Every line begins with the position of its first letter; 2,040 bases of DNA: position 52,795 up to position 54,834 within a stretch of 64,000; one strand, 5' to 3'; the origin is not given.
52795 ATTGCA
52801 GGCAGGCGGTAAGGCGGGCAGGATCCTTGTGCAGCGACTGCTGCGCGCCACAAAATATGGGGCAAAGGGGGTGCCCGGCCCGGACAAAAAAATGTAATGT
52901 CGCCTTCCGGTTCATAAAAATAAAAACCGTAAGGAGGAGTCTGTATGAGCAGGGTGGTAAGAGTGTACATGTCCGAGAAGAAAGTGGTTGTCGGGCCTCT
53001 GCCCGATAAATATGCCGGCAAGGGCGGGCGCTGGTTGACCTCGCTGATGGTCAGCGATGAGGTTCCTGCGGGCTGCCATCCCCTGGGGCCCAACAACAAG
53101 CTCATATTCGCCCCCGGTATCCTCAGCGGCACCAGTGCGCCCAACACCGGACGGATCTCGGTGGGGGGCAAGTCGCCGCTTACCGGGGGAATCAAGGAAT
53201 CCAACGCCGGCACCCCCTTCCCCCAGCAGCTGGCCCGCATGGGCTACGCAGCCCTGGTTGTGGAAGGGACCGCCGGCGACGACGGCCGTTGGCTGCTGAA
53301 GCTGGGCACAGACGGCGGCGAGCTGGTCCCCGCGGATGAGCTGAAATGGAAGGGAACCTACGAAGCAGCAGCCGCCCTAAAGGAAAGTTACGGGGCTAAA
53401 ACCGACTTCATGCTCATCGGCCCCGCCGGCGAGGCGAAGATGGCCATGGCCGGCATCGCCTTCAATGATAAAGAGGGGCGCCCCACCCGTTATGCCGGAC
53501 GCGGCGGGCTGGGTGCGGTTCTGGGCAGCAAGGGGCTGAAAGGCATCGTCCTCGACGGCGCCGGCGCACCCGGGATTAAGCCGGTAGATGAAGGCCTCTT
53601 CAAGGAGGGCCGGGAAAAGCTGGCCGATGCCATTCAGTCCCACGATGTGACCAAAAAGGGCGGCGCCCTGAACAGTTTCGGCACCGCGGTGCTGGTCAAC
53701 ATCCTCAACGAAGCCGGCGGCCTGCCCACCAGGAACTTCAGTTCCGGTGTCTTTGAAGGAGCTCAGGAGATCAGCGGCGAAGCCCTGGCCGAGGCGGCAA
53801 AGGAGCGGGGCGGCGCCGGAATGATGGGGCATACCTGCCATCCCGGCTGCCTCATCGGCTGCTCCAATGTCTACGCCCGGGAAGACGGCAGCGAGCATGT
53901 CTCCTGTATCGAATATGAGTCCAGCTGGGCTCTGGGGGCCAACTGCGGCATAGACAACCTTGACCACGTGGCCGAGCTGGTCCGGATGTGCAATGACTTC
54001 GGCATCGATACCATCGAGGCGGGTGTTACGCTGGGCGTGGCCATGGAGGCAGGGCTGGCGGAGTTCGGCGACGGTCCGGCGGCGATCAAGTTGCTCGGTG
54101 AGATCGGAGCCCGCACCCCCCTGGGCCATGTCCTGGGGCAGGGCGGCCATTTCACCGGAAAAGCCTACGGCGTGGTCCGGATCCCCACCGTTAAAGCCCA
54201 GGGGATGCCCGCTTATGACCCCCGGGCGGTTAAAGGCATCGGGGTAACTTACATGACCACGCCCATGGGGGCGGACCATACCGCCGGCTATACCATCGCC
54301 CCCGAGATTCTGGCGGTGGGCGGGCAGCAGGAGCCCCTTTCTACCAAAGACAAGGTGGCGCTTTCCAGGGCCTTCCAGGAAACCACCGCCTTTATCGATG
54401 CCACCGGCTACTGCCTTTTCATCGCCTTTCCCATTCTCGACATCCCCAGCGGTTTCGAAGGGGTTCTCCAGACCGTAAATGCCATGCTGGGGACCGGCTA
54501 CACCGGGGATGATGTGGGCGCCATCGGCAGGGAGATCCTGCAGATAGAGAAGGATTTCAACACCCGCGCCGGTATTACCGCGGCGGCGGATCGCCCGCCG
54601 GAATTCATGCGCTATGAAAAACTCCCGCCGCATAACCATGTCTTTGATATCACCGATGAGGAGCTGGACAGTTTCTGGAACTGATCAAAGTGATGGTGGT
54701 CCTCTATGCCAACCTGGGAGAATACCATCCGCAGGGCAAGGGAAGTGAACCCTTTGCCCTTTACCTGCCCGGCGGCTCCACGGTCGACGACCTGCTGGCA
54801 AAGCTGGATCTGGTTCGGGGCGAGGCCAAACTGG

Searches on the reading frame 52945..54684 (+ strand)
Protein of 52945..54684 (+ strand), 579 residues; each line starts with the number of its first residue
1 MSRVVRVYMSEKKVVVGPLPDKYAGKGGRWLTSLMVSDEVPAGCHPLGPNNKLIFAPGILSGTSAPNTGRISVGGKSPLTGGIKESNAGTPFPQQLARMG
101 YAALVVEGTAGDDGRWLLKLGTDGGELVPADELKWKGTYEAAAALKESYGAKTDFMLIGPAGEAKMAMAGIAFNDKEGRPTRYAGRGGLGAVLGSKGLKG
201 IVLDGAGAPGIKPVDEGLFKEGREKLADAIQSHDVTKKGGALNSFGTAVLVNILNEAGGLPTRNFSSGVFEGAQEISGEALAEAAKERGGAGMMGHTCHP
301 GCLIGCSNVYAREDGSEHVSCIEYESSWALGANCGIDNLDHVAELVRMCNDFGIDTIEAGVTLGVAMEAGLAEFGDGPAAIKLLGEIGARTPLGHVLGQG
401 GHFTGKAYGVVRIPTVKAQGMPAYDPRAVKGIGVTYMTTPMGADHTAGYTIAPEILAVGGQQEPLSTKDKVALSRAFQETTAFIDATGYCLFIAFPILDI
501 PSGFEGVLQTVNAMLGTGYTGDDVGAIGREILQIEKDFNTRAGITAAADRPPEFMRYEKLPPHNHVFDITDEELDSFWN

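Call 73: search_protein_families(library=pfam, proteins=[window:52945-54684:+], max_evalue=0.00001)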
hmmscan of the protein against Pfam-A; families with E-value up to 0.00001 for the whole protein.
window:52945-54684:+ (579 aa): 2 families
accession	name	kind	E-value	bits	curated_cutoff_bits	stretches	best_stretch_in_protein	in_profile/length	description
PF01314.23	AFOR_C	-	4.3e-76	257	27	1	224-576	4-362/385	Aldehyde ferredoxin oxidoreductase, domains 2 & 3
PF02730.20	AFOR_N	-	5.3e-57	193.2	29.8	1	3-205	2-198/199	Aldehyde ferredoxin oxidoreductase, N-terminal domain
